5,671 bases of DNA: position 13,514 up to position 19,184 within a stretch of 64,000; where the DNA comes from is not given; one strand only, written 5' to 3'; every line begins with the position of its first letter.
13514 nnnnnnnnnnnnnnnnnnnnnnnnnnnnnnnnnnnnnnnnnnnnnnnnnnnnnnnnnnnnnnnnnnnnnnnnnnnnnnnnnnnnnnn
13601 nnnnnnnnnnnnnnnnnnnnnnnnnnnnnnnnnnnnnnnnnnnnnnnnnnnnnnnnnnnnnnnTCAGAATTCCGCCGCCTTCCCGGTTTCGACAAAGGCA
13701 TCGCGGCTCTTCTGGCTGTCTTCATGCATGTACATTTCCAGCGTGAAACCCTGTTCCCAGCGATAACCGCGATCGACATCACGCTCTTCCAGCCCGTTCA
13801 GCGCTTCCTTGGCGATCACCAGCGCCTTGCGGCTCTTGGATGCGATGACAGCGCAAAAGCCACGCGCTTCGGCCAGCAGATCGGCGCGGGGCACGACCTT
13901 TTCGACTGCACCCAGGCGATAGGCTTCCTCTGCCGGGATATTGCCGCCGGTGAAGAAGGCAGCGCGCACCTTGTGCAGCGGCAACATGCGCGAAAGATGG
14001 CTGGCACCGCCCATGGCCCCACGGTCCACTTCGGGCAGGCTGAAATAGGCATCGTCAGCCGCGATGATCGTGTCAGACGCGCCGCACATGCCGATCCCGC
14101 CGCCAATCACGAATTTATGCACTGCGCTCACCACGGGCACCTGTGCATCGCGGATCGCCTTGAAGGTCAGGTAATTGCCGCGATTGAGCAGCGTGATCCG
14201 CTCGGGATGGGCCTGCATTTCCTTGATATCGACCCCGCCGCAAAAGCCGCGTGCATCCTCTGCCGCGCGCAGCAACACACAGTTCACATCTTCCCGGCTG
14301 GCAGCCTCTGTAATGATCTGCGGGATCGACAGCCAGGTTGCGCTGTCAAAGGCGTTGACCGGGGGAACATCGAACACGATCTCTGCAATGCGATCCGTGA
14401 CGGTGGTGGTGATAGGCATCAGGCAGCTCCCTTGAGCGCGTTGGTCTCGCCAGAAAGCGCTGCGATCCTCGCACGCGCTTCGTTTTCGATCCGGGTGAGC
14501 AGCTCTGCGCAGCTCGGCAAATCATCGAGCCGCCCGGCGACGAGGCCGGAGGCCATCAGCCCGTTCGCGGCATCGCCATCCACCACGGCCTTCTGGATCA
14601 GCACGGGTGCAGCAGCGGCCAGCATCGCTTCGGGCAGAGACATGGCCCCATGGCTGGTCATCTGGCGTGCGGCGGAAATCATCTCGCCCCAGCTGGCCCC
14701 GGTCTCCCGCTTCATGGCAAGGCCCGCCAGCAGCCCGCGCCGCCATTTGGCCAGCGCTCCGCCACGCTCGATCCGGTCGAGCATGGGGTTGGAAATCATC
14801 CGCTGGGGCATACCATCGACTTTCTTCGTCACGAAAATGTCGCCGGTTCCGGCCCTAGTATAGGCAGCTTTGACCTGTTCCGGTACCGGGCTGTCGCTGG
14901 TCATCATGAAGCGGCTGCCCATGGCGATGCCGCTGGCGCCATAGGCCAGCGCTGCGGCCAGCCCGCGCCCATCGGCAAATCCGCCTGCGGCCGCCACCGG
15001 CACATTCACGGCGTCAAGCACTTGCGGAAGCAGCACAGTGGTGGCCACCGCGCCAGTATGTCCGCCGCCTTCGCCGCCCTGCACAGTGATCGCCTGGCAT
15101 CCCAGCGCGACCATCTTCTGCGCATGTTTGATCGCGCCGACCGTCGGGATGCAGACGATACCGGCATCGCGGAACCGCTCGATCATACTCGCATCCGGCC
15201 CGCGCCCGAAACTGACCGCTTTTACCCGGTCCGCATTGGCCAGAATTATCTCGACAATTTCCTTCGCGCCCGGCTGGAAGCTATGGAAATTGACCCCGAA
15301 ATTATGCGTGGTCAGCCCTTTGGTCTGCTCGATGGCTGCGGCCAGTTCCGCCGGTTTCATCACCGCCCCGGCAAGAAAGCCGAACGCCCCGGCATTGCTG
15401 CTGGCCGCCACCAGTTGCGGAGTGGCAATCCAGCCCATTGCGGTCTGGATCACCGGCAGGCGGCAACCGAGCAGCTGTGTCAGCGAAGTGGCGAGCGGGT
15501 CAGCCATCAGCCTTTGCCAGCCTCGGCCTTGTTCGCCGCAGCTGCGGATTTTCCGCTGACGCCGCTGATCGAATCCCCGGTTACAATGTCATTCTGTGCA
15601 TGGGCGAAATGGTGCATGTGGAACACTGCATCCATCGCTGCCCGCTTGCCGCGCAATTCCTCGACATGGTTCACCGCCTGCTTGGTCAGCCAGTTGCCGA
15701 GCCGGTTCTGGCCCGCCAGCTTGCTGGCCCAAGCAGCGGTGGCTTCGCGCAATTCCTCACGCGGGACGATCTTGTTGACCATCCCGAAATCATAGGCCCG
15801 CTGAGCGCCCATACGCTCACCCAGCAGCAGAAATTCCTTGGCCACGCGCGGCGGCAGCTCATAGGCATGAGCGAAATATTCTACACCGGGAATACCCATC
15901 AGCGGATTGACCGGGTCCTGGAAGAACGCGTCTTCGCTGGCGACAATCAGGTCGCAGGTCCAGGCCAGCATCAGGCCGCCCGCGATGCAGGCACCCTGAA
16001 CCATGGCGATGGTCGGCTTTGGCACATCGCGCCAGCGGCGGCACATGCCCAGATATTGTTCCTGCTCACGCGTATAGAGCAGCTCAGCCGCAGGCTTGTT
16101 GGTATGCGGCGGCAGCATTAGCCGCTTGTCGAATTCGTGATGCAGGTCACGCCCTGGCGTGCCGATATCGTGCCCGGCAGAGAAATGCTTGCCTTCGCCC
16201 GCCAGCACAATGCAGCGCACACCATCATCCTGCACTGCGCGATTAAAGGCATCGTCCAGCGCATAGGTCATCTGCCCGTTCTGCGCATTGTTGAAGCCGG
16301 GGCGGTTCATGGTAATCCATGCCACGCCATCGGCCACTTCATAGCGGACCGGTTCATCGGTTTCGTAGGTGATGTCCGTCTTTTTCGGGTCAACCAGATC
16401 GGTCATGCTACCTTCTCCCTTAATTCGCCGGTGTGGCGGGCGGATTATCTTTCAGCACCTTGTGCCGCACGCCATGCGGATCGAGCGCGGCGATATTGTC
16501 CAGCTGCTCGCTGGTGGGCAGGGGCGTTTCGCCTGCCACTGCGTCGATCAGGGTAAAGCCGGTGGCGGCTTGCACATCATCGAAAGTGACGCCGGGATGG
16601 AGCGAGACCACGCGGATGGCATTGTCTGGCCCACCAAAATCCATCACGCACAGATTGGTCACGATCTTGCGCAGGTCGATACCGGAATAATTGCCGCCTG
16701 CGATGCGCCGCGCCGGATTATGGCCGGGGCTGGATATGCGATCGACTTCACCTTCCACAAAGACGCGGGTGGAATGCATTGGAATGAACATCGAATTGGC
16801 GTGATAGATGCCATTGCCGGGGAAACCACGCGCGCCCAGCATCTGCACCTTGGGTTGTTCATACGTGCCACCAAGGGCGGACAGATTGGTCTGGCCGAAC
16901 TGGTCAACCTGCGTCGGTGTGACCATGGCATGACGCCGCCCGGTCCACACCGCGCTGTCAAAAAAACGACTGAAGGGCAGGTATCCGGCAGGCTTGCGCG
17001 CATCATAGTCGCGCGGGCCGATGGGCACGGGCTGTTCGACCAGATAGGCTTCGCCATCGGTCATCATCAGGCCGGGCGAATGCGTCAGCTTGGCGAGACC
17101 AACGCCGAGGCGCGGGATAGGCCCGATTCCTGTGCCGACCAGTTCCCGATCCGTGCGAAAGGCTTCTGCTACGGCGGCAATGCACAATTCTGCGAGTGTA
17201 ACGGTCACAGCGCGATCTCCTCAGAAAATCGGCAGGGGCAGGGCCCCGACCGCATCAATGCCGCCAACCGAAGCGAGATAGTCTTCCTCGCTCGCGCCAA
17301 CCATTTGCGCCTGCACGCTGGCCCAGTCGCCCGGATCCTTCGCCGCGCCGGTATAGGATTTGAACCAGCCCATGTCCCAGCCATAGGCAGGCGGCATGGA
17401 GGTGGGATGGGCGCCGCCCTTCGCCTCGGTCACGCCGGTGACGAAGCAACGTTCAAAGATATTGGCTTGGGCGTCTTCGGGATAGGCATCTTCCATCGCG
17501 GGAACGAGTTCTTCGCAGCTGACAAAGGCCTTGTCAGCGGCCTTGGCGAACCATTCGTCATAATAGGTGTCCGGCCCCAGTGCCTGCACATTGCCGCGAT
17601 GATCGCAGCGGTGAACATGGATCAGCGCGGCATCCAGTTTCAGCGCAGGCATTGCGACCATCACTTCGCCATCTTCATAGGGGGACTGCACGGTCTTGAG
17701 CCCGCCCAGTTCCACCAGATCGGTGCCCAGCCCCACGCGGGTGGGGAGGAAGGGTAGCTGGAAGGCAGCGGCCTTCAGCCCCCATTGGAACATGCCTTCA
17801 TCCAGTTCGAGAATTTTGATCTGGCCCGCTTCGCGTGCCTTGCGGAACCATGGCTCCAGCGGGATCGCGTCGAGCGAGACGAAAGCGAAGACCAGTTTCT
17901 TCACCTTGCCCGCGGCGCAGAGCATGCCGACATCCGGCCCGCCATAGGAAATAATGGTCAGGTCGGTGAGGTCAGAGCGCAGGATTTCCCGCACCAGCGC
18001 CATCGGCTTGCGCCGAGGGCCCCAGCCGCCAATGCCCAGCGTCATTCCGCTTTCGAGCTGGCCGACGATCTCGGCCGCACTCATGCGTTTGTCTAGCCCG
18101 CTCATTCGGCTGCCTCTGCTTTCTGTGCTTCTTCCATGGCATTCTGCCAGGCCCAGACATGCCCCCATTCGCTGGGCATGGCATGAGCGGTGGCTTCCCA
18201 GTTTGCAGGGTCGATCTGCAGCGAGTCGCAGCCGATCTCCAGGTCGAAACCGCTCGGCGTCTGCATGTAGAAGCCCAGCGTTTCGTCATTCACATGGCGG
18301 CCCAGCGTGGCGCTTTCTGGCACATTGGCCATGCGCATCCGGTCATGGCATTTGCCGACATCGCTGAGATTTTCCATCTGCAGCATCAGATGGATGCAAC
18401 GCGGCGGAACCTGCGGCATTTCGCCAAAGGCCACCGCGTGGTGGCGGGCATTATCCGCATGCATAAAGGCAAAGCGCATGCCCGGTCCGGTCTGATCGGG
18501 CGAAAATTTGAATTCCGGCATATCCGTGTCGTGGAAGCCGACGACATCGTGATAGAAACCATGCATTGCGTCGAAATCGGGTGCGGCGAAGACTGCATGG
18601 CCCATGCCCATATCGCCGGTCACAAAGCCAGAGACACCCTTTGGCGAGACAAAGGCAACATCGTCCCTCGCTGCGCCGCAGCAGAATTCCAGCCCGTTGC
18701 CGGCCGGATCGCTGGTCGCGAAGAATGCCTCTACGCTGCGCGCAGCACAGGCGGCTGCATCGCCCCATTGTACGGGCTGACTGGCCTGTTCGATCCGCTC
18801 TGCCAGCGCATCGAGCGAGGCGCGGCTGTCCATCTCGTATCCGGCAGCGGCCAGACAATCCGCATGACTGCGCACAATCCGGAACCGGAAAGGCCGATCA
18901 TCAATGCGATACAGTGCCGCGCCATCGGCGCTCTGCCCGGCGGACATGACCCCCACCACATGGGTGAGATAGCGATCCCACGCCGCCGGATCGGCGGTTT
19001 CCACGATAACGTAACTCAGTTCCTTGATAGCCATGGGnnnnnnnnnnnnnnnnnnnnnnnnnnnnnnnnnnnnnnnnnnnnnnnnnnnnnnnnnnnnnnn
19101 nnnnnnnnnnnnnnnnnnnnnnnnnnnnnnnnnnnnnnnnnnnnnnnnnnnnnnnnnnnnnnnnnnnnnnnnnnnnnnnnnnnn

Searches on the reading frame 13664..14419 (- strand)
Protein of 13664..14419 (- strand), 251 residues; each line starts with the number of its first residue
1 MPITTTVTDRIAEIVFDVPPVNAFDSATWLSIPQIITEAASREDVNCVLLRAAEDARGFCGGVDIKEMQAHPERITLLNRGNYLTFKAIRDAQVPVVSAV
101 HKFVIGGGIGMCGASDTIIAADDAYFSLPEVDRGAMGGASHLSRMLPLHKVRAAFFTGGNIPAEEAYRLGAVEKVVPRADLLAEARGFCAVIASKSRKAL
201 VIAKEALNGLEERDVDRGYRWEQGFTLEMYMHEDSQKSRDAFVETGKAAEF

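Call 34: search_protein_families(library=pfam, proteins=[window:13664-14419:-], max_evalue=1e-8)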
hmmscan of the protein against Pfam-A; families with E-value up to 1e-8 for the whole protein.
window:13664-14419:- (251 aa): 2 families
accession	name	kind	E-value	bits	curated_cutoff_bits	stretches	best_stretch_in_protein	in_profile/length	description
PF00378.25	ECH_1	-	2.7e-38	132.2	27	1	9-248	4-246/251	Enoyl-CoA hydratase/isomerase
PF16113.10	ECH_2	-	1.2e-17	64.9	27.2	1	21-191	12-187/335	Enoyl-CoA hydratase/isomerase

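Call 60: search_protein_families(library=ncbifam, proteins=[window:13664-14419:-], max_evalue=1e-60)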
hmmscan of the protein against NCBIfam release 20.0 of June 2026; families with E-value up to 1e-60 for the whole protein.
window:13664-14419:- (251 aa): 1 family
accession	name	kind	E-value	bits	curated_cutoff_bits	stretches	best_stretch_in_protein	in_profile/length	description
NF005925.0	PRK07938.1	equivalog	5.2e-93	311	260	1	3-248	3-249/252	enoyl-CoA hydratase family protein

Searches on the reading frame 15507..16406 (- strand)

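Call 34: search_protein_families(library=pfam, proteins=[window:15507-16406:-], max_evalue=1e-8)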
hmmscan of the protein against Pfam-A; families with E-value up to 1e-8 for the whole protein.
window:15507-16406:- (299 aa): 2 families
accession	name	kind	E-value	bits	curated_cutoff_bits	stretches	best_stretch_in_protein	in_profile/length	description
PF00378.25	ECH_1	-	4.4e-39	134.8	27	2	112-273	71-232/251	Enoyl-CoA hydratase/isomerase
PF16113.10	ECH_2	-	2.8e-19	70.3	27.2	1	29-267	2-231/335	Enoyl-CoA hydratase/isomerase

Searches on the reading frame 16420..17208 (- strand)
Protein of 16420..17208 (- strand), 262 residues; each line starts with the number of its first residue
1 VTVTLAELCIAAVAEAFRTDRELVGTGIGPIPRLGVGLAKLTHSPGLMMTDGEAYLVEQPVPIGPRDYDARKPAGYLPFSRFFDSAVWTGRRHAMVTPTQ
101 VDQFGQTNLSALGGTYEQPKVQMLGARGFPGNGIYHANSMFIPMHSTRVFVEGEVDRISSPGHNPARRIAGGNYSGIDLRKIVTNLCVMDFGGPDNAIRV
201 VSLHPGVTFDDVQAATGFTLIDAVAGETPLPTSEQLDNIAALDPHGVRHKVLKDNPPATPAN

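Call 34: search_protein_families(library=pfam, proteins=[window:16420-17208:-], max_evalue=1e-8)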
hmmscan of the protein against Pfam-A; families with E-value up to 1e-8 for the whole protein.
window:16420-17208:- (262 aa): 0 families

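Call 63: search_protein_families(library=pfam, proteins=[window:16420-17208:-], max_evalue=0.01)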
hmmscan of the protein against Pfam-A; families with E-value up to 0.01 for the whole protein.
window:16420-17208:- (262 aa): 1 family
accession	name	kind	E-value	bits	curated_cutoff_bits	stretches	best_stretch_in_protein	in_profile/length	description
PF01144.29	CoA_trans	-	0.0016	18.3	23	1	96-214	106-216/217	Coenzyme A transferase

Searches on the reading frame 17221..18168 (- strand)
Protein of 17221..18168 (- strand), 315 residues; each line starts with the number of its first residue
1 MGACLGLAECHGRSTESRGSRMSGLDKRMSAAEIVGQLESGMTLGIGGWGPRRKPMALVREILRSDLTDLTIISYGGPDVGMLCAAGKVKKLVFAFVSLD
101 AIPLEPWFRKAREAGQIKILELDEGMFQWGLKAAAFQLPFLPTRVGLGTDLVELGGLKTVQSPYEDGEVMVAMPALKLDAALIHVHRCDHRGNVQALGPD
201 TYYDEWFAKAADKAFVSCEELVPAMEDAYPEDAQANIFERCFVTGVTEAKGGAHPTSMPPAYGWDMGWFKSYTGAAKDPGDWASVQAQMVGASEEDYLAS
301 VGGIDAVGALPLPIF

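Call 34: search_protein_families(library=pfam, proteins=[window:17221-18168:-], max_evalue=1e-8)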
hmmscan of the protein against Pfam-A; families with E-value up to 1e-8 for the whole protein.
window:17221-18168:- (315 aa): 1 family
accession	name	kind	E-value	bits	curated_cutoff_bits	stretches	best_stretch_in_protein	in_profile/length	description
PF01144.29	CoA_trans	-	4.2e-31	108.5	23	1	29-226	2-198/217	Coenzyme A transferase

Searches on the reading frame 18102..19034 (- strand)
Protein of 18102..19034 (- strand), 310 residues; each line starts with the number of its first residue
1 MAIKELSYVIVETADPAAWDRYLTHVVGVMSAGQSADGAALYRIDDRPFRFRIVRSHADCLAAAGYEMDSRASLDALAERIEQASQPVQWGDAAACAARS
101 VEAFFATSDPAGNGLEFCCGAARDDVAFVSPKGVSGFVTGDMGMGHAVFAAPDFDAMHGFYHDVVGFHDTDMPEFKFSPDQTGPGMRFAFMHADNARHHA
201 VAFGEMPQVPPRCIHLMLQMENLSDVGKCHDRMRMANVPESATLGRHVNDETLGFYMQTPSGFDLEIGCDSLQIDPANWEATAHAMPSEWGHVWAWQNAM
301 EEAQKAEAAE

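Call 34: search_protein_families(library=pfam, proteins=[window:18102-19034:-], max_evalue=1e-8)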
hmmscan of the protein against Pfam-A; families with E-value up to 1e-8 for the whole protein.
window:18102-19034:- (310 aa): 2 families
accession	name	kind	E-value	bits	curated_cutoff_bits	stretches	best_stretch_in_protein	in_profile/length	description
PF22632.2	BphC_D1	-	1.1e-15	57.6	27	1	6-54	1-49/51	Dihydroxybiphenyl dioxygenase BphC D1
PF00903.31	Glyoxalase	-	4e-14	53.5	20.6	1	144-267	2-121/121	Glyoxalase/Bleomycin resistance protein/Dioxygenase superfamily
